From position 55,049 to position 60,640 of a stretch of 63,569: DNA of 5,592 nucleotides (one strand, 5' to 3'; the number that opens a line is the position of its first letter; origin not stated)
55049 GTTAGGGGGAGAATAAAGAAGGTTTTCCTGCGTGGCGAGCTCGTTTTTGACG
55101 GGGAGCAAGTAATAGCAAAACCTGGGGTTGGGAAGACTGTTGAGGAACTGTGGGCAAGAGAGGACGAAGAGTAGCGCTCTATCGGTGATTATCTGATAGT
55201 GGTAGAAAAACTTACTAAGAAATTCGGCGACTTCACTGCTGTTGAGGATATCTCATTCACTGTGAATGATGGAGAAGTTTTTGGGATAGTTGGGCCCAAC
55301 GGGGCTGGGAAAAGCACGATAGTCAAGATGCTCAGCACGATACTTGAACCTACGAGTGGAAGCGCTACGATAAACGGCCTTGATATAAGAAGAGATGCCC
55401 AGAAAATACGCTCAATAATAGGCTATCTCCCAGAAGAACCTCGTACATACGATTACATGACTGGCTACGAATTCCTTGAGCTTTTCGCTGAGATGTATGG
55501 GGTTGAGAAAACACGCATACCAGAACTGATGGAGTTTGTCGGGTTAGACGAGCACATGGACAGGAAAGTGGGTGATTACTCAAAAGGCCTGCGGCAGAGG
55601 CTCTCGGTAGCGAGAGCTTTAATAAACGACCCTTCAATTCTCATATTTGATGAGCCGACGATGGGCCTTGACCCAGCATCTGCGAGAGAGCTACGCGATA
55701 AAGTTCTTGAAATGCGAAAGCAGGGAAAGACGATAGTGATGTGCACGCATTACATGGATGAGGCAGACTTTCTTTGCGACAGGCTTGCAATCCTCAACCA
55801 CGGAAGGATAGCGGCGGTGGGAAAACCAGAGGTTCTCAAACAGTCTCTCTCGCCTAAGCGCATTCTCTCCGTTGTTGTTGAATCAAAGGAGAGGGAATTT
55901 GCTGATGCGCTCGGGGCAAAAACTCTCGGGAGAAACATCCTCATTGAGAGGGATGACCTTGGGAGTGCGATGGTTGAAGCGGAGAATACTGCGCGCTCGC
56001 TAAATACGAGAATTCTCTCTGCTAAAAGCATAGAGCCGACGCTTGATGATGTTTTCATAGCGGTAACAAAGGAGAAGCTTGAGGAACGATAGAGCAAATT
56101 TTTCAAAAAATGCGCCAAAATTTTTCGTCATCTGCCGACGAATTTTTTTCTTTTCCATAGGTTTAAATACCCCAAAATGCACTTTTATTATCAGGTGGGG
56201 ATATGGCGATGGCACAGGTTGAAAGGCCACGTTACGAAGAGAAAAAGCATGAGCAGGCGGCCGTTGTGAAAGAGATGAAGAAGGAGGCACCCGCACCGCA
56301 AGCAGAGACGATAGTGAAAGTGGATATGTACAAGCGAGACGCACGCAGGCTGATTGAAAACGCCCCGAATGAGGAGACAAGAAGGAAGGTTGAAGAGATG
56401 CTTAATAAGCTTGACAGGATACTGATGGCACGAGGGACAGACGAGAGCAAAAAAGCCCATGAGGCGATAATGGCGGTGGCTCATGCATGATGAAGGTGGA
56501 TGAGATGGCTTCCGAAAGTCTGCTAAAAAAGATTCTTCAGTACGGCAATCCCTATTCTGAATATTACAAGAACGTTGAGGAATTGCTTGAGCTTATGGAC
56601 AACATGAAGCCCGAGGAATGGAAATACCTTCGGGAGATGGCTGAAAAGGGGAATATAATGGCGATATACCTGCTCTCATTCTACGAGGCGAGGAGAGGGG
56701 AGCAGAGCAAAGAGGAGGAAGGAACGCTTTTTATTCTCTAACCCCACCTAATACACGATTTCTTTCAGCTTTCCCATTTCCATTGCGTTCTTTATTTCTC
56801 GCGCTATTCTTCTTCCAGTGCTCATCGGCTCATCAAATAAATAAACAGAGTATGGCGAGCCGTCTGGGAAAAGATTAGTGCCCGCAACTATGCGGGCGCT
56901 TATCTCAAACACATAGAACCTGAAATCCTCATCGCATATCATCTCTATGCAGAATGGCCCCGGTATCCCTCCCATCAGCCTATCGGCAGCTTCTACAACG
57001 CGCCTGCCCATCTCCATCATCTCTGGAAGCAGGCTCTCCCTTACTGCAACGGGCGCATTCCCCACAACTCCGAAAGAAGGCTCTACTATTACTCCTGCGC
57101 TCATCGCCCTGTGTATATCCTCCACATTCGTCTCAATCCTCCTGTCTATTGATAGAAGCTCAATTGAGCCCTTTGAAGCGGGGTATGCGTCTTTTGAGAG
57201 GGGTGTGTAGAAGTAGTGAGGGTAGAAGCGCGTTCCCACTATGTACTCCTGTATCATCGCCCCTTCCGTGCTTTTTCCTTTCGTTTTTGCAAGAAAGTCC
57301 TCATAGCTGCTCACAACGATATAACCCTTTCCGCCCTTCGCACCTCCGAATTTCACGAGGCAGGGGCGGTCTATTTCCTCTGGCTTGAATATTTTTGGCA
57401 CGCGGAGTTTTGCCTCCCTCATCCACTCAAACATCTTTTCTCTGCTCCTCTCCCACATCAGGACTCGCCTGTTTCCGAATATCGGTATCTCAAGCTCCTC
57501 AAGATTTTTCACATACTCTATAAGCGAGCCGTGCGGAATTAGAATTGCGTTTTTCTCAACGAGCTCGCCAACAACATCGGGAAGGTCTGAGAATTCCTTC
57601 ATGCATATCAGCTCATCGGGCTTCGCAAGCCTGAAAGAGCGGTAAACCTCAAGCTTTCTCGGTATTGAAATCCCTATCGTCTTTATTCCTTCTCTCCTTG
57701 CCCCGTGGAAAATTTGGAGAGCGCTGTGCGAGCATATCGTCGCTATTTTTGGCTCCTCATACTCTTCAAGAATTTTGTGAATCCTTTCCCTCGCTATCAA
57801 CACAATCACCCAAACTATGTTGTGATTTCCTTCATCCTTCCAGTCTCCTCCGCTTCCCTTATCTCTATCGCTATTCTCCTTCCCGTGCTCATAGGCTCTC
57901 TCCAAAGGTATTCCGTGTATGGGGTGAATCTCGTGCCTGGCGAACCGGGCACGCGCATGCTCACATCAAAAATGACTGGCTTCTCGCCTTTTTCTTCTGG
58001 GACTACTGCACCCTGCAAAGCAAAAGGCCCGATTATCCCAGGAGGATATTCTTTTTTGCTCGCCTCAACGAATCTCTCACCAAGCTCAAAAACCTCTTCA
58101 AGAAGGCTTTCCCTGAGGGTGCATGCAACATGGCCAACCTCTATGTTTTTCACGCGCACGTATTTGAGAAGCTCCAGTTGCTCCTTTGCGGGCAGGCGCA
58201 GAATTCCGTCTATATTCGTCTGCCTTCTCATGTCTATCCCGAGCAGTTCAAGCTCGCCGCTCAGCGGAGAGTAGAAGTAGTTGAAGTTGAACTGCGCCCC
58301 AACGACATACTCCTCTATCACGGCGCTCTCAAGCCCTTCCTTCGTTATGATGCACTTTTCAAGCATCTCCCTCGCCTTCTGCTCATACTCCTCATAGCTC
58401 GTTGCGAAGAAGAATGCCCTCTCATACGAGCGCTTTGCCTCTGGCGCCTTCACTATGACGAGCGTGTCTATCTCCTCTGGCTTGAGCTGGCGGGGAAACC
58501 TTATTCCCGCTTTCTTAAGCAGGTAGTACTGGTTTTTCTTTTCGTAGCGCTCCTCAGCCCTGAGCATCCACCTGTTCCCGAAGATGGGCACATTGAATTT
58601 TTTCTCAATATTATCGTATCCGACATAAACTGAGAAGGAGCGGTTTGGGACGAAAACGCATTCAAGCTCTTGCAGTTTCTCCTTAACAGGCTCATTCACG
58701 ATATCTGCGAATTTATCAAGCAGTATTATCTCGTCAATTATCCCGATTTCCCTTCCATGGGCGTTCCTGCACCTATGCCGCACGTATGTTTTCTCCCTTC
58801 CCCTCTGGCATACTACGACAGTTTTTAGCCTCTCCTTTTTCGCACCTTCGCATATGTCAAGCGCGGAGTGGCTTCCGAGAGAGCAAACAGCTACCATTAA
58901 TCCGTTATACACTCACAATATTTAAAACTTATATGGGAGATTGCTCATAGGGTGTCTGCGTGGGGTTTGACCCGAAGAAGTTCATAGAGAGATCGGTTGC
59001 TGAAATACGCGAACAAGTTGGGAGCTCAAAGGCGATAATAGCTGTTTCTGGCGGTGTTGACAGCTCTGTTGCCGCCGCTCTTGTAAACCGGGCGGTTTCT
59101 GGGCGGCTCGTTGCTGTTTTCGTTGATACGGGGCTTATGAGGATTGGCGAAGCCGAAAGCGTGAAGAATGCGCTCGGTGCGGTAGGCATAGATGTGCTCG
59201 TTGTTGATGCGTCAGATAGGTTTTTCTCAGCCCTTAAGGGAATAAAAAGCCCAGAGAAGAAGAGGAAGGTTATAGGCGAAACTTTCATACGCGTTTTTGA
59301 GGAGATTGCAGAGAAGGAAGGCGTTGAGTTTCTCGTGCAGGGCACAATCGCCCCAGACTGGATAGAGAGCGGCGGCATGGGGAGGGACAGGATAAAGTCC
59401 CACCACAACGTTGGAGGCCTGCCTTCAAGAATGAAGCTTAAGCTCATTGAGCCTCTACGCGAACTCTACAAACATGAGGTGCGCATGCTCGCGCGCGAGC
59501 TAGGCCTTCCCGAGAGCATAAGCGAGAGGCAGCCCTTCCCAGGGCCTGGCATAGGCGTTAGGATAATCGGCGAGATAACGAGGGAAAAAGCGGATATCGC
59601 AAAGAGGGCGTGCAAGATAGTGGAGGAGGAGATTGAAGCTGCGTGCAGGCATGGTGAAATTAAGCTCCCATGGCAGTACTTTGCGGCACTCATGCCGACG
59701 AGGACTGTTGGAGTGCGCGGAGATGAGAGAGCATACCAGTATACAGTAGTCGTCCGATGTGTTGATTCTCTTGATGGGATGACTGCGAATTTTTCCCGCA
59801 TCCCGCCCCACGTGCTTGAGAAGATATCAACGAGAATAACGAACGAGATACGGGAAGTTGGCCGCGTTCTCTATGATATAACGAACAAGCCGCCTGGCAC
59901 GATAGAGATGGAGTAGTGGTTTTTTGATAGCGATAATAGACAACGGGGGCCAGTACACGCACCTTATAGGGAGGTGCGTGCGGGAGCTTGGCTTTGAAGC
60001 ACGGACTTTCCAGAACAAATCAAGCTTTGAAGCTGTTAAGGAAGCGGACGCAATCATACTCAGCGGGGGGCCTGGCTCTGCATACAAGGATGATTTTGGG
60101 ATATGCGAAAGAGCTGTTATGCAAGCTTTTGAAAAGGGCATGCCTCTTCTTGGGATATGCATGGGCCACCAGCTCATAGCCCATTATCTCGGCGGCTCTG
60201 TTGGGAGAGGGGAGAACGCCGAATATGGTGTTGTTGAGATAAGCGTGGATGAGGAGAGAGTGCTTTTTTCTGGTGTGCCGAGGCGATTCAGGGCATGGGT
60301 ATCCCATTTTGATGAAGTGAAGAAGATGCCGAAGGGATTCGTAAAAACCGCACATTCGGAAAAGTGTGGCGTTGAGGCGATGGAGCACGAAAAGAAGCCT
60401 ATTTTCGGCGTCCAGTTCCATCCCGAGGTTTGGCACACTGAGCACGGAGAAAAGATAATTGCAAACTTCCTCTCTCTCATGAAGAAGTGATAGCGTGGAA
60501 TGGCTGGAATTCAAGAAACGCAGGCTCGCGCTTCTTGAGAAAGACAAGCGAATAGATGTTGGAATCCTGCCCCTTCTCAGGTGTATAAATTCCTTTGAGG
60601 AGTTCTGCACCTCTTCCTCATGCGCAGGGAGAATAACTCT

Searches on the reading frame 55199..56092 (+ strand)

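Call 9: search_protein_families(library=pfam, proteins=[window:55199-56092:+], max_evalue=0.001)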
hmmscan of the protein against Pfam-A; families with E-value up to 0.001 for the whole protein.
window:55199-56092:+ (297 aa): 7 families
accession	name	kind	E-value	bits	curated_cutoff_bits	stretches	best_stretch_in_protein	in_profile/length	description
PF00005.33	ABC_tran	-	2.1e-32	113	25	1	16-154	2-136/137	ABC transporter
PF13304.12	AAA_21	-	4e-11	44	27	2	28-78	2-50/304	AAA domain, putative AbiEii toxin, Type IV TA system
PF13175.12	AAA_15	-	4.3e-06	27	32.1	0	27-59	25-61/374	AAA ATPase domain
PF13514.12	AAA_27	-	7.2e-06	26.2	22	0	7-48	9-49/206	AAA domain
PF13476.12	AAA_23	-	8.5e-06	27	27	1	9-49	7-43/201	AAA domain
PF13555.12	AAA_29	-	1.7e-05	24.9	27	1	11-59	11-55/61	P-loop containing region of AAA domain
PF03215.21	Rad17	-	0.00036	21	23.8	1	27-100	47-119/186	Rad17 P-loop domain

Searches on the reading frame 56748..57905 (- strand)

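Call 9: search_protein_families(library=pfam, proteins=[window:56748-57905:-], max_evalue=0.001)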
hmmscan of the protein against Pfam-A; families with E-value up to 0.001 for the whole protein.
window:56748-57905:- (385 aa): 2 families
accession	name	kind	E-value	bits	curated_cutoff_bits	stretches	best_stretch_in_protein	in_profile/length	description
PF06973.17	DUF1297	-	4.6e-59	199.6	23.8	1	211-384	18-187/188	Domain of unknown function (DUF1297)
PF06849.18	DUF1246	-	1.8e-36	125.2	25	1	54-173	1-122/122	Protein of unknown function (DUF1246)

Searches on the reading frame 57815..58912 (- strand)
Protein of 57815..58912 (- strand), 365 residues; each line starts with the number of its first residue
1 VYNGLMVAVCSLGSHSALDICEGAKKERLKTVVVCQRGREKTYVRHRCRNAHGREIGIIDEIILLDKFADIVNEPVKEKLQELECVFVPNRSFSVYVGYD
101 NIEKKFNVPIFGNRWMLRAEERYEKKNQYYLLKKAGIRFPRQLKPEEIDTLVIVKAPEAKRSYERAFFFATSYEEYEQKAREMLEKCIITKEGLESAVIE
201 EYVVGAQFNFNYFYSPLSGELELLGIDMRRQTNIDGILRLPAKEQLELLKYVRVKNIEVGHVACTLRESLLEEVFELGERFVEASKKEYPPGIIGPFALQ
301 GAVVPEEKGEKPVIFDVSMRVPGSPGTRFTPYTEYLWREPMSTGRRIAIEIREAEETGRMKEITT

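Call 9: search_protein_families(library=pfam, proteins=[window:57815-58912:-], max_evalue=0.001)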
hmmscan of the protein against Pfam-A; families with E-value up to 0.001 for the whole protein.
window:57815-58912:- (365 aa): 2 families
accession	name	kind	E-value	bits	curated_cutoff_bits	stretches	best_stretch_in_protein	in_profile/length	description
PF06973.17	DUF1297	-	2.5e-70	236.3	23.8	1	175-365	1-188/188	Domain of unknown function (DUF1297)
PF06849.18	DUF1246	-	5.1e-45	152.9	25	1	9-142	1-121/122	Protein of unknown function (DUF1246)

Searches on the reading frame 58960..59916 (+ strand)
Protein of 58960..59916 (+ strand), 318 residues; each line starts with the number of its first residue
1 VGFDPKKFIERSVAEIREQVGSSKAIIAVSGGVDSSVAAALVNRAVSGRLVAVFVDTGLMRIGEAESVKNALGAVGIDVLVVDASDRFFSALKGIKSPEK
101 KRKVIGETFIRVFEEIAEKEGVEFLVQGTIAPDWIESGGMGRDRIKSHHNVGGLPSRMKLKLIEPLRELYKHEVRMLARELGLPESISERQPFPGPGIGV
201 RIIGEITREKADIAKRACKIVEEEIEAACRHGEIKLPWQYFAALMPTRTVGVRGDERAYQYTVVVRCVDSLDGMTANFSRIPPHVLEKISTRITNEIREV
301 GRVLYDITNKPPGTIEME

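Call 93: search_protein_families(library=pfam, proteins=[window:58960-59916:+], max_evalue=0.001)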
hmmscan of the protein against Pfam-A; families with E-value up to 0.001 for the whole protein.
window:58960-59916:+ (318 aa): 8 families
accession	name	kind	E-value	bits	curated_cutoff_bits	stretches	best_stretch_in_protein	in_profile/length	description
PF00958.27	GMP_synt_C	-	5.6e-36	122.9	27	1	235-317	10-92/92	GMP synthase C terminal domain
PF02540.23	NAD_synthase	-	3e-11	43.3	21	1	13-85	9-82/242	NAD synthase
PF01171.26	ATP_bind_3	-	9.3e-06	25.9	27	1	25-181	2-159/182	PP-loop family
PF00764.25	Arginosuc_synth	-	9.8e-06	26.1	27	1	24-169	1-145/162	Arginosuccinate synthase N-terminal HUP domain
PF03054.22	tRNA_Me_trans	-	3.9e-05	23.8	20.6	0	24-54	2-31/202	tRNA methyl transferase HUP domain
PF02568.20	ThiI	-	5.5e-05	23.3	20.5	1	23-182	4-160/197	Thiamine biosynthesis protein (ThiI)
PF06508.19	QueC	-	0.00024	21.1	22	0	24-183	1-175/210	Queuosine biosynthesis protein QueC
PF24167.1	DUF7411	-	0.0005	20.1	28.7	1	24-180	2-146/194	Family of unknown function (DUF7411)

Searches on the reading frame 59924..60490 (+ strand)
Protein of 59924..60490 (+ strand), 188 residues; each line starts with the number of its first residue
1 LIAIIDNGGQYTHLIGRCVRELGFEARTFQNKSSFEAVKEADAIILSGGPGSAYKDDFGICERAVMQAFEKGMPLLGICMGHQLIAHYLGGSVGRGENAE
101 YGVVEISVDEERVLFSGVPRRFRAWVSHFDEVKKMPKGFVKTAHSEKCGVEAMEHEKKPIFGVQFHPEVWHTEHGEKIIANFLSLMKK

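Call 93: search_protein_families(library=pfam, proteins=[window:59924-60490:+], max_evalue=0.001)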
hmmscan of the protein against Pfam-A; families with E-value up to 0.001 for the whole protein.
window:59924-60490:+ (188 aa): 3 families
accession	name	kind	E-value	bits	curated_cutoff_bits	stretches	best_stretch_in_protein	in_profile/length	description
PF00117.34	GATase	-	2.3e-49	168.1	22.8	1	4-183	2-187/190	Glutamine amidotransferase class-I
PF07722.19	Peptidase_C26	-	6e-14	52.8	20.5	1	65-168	98-219/219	Peptidase C26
PF07685.20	GATase_3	-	0.00053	20.1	27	1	36-95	35-98/196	CobB/CobQ-like glutamine amidotransferase domain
